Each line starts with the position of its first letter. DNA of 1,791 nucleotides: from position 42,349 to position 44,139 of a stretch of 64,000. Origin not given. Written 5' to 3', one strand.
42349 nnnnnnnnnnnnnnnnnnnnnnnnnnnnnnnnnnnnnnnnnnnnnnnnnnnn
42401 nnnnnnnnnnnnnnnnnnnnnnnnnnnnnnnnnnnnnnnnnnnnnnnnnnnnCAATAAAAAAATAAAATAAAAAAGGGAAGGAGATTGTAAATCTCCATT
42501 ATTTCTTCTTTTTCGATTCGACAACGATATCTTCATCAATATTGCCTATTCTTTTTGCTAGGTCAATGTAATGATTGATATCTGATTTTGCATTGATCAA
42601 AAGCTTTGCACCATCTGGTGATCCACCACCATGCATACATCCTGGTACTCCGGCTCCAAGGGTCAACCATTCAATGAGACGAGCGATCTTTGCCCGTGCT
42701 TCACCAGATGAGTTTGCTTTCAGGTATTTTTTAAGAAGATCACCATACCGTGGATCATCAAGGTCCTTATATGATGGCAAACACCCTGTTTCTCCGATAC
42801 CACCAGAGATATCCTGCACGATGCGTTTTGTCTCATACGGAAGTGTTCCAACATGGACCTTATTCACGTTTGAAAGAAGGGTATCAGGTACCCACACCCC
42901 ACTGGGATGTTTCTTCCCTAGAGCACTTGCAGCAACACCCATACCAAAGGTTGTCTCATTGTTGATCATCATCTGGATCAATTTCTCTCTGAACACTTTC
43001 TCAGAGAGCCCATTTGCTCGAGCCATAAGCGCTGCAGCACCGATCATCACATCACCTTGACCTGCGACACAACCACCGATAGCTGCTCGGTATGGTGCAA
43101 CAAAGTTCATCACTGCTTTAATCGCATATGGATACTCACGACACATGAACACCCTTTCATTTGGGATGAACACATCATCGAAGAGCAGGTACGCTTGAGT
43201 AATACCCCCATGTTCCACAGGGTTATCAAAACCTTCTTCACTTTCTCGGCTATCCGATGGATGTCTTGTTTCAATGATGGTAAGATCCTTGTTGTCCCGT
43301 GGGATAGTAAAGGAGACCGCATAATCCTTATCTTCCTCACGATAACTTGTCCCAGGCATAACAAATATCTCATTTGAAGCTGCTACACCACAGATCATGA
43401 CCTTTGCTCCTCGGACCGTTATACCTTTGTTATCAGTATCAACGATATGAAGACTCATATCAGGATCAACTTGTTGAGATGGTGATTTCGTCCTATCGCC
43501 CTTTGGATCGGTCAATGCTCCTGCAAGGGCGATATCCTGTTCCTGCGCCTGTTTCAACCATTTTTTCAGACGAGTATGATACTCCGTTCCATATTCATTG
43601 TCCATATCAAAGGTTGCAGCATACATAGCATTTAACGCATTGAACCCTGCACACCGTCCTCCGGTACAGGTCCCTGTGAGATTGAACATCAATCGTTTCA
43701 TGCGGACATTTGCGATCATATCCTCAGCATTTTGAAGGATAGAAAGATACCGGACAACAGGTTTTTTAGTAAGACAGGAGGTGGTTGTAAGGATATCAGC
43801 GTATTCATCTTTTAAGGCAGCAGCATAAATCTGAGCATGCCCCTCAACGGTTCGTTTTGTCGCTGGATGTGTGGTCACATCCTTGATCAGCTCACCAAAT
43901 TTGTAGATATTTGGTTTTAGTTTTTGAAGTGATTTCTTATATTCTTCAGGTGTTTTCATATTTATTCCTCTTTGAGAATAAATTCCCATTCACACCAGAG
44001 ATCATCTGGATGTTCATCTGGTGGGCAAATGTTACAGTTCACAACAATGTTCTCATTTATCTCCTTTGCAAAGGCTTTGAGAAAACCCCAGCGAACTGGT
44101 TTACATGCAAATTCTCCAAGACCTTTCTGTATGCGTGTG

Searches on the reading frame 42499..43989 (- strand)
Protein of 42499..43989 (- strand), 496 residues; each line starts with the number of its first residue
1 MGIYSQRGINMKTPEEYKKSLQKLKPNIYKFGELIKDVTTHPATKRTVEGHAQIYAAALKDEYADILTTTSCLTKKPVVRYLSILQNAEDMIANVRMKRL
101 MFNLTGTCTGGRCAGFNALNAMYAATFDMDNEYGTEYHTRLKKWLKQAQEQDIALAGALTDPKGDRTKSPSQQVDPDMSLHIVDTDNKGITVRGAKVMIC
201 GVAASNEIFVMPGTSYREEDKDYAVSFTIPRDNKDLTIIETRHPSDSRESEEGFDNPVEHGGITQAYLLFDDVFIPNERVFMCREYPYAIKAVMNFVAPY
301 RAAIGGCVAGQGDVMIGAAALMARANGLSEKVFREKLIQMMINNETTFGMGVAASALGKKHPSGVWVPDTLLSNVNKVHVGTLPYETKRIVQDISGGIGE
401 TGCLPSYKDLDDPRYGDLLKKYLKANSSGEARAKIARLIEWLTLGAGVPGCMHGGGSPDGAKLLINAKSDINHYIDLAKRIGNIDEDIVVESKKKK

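Call 3: search_protein_families(library=pfam, proteins=[window:42499-43989:-])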
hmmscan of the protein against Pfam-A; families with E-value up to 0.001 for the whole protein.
window:42499-43989:- (496 aa): 2 families
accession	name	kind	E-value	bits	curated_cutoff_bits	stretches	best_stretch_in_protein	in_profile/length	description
PF11794.13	HpaB_N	-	1.8e-82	277.4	35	1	13-282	1-270/270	4-hydroxyphenylacetate 3-hydroxylase N terminal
PF03241.18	HpaB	-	2.4e-44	151.3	25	1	292-481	4-200/202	4-hydroxyphenylacetate 3-hydroxylase C terminal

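Call 5: search_protein_families(library=ncbifam, proteins=[window:42499-43989:-])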
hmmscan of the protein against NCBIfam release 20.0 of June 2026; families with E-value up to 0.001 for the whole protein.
window:42499-43989:- (496 aa): 2 families
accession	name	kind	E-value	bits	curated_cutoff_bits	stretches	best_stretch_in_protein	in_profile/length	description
TIGR02309.1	HpaB-1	equivalog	2.1e-44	152.5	480.2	1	12-441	2-429/477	4-hydroxyphenylacetate 3-monooxygenase, oxygenase component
TIGR02310.1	HpaB-2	equivalog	1.1e-24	87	885.2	1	13-451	14-452/519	4-hydroxyphenylacetate 3-monooxygenase, oxygenase component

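Call 13: search_solved_structures(query=window:42499-43989:-, max_evalue=0.00001, show_alignments=2)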
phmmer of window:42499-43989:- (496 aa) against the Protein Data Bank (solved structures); distinct sequences matched with E-value up to 0.00001: 15.
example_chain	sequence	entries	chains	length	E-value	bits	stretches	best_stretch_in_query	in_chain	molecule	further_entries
6vjr_A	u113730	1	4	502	6.4e-102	344.8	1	12-489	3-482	Vinylacetyl-CoA Delta-isomerase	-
1u8v_A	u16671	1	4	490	2.9e-100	339.4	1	12-484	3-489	Gamma-aminobutyrate metabolism dehydratase/isomerase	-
2yyg_A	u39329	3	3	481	1.7e-32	115.9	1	12-443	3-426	4-hydroxyphenylacetate-3-hydroxylase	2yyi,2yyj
2yyk_A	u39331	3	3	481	3.5e-31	111.6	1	12-441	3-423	4-hydroxyphenylacetate-3-hydroxylase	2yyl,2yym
9lft_A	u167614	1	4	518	4.3e-24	88.2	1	6-446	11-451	4-Hydroxyphenylacetate-3-monooxygenase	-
6b1b_A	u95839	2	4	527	2.6e-19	72.5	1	13-447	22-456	4-hydroxyphenylacetate 3-monooxygenase, oxygenase subunit | 4-hydroxyphenylacetate 3-monooxygenase oxygenase component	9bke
6qyh_A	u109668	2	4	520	3.5e-19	72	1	13-447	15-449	4-hydroxyphenylacetate 3-monooxygenase oxygenase component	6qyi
6eb0_A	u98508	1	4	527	3.7e-19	71.9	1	13-447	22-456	4-hydroxyphenylacetate 3-monooxygenase, oxygenase subunit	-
4oo2_A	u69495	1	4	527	1.1e-18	70.4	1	8-448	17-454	Chlorophenol-4-monooxygenase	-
7dbw_C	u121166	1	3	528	2.8e-17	65.7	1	144-439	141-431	4-hydroxyphenylacetate 3-hydroxylase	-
9j9j_A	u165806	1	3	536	3e-17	65.6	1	144-439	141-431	4-nitrophenol 4-monooxygenase/4-nitrocatechol 2-monooxygenase, oxygenase component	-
4g5e_A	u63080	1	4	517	9.9e-12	47.4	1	12-375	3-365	2,4,6-Trichlorophenol 4-monooxygenase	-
7e8q_A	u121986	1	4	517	1.7e-10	43.4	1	12-375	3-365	Chlorophenol monooxygenase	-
6jhm_A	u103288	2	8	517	1.8e-10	43.3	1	12-374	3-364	Chlorophenol monooxygenase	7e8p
3hwc_A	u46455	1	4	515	5.6e-10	41.7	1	11-440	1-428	Chlorophenol-4-monooxygenase component 2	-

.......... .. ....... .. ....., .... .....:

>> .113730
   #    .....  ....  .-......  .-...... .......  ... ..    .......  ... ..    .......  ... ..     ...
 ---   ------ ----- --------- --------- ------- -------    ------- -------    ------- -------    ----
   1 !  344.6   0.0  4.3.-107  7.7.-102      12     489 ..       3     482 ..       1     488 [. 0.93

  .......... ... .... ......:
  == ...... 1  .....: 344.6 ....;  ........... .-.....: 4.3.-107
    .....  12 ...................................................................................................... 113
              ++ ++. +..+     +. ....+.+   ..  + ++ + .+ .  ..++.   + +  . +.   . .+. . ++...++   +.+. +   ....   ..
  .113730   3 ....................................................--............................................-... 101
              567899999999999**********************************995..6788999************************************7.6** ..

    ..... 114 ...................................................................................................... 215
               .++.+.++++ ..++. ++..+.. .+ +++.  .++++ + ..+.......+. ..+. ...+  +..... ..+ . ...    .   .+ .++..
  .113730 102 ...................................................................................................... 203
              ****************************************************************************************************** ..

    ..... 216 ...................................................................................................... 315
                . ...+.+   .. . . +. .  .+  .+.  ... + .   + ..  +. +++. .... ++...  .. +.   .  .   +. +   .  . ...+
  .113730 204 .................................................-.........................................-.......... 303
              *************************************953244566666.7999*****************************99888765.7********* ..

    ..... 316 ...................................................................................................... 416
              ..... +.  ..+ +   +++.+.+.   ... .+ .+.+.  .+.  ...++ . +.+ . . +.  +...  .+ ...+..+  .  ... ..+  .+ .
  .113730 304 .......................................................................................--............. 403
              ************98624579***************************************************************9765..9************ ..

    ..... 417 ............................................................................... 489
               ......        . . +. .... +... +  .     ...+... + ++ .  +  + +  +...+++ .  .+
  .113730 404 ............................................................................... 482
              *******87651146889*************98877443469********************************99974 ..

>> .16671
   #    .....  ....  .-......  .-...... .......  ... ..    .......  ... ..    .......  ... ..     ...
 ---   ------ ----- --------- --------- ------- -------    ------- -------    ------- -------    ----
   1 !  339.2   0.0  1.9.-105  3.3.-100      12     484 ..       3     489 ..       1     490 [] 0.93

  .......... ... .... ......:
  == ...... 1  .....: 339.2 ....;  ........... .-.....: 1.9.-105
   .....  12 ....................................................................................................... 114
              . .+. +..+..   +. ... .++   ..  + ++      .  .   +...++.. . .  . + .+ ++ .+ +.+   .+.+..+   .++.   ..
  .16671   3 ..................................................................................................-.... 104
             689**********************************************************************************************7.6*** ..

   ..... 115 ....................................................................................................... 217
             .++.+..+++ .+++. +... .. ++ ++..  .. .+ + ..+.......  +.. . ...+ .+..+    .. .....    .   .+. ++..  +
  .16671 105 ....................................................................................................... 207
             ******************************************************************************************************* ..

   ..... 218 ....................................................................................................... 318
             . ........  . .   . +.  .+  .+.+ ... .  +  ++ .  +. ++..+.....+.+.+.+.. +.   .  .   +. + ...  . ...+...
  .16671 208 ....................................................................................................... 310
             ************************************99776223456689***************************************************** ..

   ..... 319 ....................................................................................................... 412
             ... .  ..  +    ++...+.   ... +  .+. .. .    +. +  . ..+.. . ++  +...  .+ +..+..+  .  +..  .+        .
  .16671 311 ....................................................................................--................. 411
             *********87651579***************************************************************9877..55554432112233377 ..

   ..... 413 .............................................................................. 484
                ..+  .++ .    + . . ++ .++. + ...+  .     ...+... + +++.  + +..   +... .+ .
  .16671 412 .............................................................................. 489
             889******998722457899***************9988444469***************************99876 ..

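Call 16: find_homologous_proteins(query=window:42499-43989:-, max_evalue=1e-30)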
Query window:42499-43989:- (496 aa): 4453 proteins with E <= 1e-30 among 8000 candidates; the best 120 are listed.
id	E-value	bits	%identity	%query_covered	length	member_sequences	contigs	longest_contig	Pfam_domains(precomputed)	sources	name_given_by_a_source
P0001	0.0e+0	1111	100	98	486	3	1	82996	PF03241.19,PF11794.14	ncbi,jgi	-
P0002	1.9e-297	1005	89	98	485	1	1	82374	PF03241.19,PF11794.14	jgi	-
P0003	2.1e-296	1001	89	98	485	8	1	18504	PF03241.19,PF11794.14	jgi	-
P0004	6.5e-296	999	89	98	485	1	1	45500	PF03241.19,PF11794.14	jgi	-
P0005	8.9e-296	999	89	98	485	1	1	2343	PF03241.19,PF11794.14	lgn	-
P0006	2.9e-286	968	85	98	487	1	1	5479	PF03241.19,PF11794.14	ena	-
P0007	1.5e-283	959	86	98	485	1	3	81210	PF03241.19,PF11794.14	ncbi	-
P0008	1.3e-281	952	84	98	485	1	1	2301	PF03241.19,PF11794.14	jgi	jgi:4-hydroxybutyryl-CoA dehydratase/vinylacetyl-CoA-Delta-isomerase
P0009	3.3e-280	948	85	98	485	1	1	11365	PF03241.19,PF11794.14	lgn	-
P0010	4.3e-271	918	80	98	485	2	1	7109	PF03241.19,PF11794.14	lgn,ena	-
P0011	4.7e-271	918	81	98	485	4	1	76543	PF03241.19,PF11794.14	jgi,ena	-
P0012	4.7e-270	914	80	98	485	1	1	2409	PF03241.19,PF11794.14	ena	-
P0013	1.6e-269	912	81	98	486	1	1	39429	PF03241.19,PF11794.14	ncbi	-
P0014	3.9e-269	911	81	95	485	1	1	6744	PF03241.19,PF11794.14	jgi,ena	-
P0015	4.3e-269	911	80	98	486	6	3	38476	PF03241.19,PF11794.14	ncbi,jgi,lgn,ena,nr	ncbi:MAG: 4-hydroxyphenylacetate 3-hydroxylase [Thermoplasmata archaeon]|nr:MAG: 4-hydroxyphenylacet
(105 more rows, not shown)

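Call 25: find_encoding_contigs(protein=P0001, flank=10000, max_places=3)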
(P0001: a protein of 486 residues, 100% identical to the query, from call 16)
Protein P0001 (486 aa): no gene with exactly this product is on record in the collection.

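Call 33: search_protein_representatives(protein=window:42499-43989:-)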
Query: 496 residues. Proteins with E-value up to 0.001 (for the whole library): 1877; up to 1e-10: 873; up to 1e-30: 195. The best 150 are listed.
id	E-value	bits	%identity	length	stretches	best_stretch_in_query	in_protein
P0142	5.0e-212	721.2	64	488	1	11-493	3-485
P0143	4.1e-210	714.9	64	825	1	11-486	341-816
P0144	1.0e-129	449.8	43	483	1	10-489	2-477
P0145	1.1e-106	373.8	64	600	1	11-270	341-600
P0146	3.8e-102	358.8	66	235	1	259-491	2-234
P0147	1.5e-99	350.3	61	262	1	122-384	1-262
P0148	7.6e-98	344.6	41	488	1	11-484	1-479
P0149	4.2e-91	322.4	38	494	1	10-487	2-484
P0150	8.4e-89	314.8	39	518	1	10-484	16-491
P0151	2.1e-88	313.5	38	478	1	11-484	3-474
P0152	7.0e-85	301.9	41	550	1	11-400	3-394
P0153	7.1e-85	301.9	56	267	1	48-301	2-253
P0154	3.6e-83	296.3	37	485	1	11-484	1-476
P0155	2.7e-82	293.3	36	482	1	11-478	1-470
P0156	3.6e-82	292.9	36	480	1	11-473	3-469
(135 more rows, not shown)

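Call 36: find_encoding_contigs(protein=P0143, flank=10000, max_places=3)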
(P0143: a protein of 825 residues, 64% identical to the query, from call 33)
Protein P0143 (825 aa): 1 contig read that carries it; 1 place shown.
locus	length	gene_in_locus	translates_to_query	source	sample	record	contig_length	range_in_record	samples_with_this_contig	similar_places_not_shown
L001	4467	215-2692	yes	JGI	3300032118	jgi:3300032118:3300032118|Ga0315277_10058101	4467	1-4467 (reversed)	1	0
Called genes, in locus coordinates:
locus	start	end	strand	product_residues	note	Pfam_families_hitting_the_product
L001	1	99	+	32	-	?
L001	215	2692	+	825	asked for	PF01012:ETF, PF00766:ETF_alpha, PF11794:HpaB_N, PF03241:HpaB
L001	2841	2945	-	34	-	-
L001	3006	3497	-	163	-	PF04073:tRNA_edit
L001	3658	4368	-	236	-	PF03544:TonB_C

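Call 37: find_encoding_contigs(protein=P0142, flank=10000, max_places=3)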
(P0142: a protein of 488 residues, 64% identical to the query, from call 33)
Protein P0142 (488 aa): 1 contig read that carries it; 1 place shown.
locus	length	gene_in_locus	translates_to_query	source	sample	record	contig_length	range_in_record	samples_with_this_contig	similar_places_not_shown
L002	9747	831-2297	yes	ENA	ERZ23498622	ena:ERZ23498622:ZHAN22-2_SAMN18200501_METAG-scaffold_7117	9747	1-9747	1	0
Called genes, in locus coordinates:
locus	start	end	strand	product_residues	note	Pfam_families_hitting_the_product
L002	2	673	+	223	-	?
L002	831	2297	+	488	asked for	PF11794:HpaB_N, PF03241:HpaB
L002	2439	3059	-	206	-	PF01928:CYTH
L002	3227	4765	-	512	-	PF00575:S1 (faint), PF10150:RNase_E_G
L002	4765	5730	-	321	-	PF00551:Formyl_trans_N, PF02911:Formyl_trans_C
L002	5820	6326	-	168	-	PF01327:Pep_deformylase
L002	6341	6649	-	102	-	-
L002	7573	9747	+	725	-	?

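Call 38: find_encoding_contigs(protein=P0144, flank=10000, max_places=3)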
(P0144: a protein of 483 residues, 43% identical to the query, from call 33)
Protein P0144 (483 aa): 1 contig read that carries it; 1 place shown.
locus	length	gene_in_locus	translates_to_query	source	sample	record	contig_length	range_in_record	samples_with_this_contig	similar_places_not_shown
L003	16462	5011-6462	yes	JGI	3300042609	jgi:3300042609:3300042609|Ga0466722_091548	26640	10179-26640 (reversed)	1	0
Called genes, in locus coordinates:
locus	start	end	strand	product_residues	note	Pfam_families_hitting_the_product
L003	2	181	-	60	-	?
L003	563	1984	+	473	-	PF03553:Na_H_antiporter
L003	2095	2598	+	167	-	PF01558:POR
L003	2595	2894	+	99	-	PF12797:Fer4_2 (faint), PF12837:Fer4_6 (faint), PF00037:Fer4 (weak), PF13237:Fer4_10 (weak), PF14697:Fer4_21, PF12838:Fer4_7 (weak), PF13187:Fer4_9 (weak), PF00037:Fer4, +1 more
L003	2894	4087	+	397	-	PF01855:POR_N, PF17147:PFOR_II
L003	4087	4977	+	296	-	PF02775:TPP_enzyme_C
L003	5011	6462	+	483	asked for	PF11794:HpaB_N, PF03241:HpaB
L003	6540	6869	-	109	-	PF10087:DUF2325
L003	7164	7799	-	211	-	PF00005:ABC_tran, PF13304:AAA_21 (faint)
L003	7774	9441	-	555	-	PF00528:BPD_transp_1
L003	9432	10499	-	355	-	PF01547:SBP_bac_1, PF13531:SBP_bac_11, PF13416:SBP_bac_8, PF13343:SBP_bac_6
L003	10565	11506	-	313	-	PF10670:DUF4198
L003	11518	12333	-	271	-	PF10670:DUF4198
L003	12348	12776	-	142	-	PF12641:Flavodoxin_3 (weak), PF00258:Flavodoxin_1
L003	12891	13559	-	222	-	PF12672:DUF3793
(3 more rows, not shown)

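Call 41: find_related_loci(query=A1, collection=genome_contigs, flank=10000)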
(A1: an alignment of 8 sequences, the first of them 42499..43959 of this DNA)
Query A1 (486 aa) in genome_contigs; peptide patterns used: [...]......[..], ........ (x = any residue, [..] = any of these).
365 stretches matched a pattern; 303 encode a relative of the query (tblastn E <= 1e-3); the best 80 are kept; 80 distinct loci.
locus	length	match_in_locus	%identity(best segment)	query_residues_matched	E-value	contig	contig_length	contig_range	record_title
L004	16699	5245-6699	89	1-485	0e+0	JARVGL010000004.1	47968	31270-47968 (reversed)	MAG: Thermoplasmatota archaeon isolate M17C-73-05 NODE_4_length_47968_cov_3.592032, whole genome shotgun sequence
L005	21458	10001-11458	81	1-486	0e+0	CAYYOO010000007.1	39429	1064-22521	MAG TPA_asm: uncultured Thermoplasmatales archaeon isolate SRP332253_co2_45 genome assembly, contig: NODE_867_length_394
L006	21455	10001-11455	80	1-485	0e+0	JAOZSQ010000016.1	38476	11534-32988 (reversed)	MAG: Thermoplasmatota archaeon isolate GMC6.metabat2.56_sub GMC6_456_length_38476_cov_18.877645, whole genome shotgun se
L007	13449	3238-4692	79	1-485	0e+0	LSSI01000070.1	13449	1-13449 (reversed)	MAG: Thermoplasmatales archaeon SM1-50 WOR1_30_36_4888, whole genome shotgun sequence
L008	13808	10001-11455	80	1-485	0e+0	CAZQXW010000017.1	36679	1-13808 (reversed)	MAG TPA_asm: uncultured Thermoplasmatales archaeon isolate SRP332253_co2_211 genome assembly, contig: NODE_973_length_36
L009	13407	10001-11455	79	1-485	0e+0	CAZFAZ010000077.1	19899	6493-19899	MAG TPA_asm: uncultured Thermoplasmatales archaeon isolate SRP067234_co1_271 genome assembly, contig: k99_928600, whole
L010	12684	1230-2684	79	1-485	0e+0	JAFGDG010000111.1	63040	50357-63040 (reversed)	MAG: Thermoplasmatota archaeon isolate Zod_Metabat.1159 k87_8689934, whole genome shotgun sequence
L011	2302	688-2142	79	1-485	0e+0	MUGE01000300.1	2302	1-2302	MAG: Thermoplasmata archaeon M11B2D M11B2D_scaffold_1952, whole genome shotgun sequence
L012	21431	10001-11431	80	1-477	0e+0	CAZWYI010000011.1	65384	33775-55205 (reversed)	MAG TPA_asm: uncultured Thermoplasmatales archaeon isolate binchicken_co17_260 genome assembly, contig: NODE_1381_length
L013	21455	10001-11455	79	1-485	0e+0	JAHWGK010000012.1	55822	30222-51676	MAG: Thermoplasmata archaeon isolate Hel238.bin54 NODE_12_length_55822_cov_16.078985, whole genome shotgun sequence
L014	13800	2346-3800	78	1-485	0e+0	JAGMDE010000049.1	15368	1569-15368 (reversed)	MAG: Thermoplasmatales archaeon isolate RS_17_39 ZL495.bin.39.fa_49, whole genome shotgun sequence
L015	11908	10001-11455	78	1-485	0e+0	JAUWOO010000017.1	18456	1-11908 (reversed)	MAG: Thermoplasmatota archaeon isolate CSMAG_2452 CSMAG_2452_k141_615323_length_18456_cov_11.4163, whole genome shotgun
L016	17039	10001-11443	79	1-481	0e+0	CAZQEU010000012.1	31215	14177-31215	MAG TPA_asm: uncultured Thermoplasmatales archaeon isolate SRP332253_co2_91 genome assembly, contig: NODE_1274_length_31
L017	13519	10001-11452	78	1-484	0e+0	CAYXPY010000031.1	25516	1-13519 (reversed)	MAG TPA_asm: uncultured Thermoplasmatales archaeon isolate binchicken_co190_433 genome assembly, contig: NODE_3620_lengt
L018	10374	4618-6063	78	1-482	0e+0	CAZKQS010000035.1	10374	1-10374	MAG TPA_asm: uncultured Thermoplasmatales archaeon isolate SRP332253_co2_176 genome assembly, contig: NODE_6478_length_1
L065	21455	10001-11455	70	1-485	0e+0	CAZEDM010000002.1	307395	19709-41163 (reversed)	MAG TPA_asm: uncultured Ignavibacteria bacterium isolate SRP323688_co1_186 genome assembly, contig: NODE_48_length_30739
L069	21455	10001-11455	70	1-485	0e+0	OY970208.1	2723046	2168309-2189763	MAG: uncultured candidate division Zixibacteria bacterium isolate MFD04408.bin.1.44 genome assembly, chromosome: 1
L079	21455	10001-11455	69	1-485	0e+0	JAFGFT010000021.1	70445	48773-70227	MAG: Dehalococcoidia bacterium isolate Zod_Metabat.1332 k87_2357210, whole genome shotgun sequence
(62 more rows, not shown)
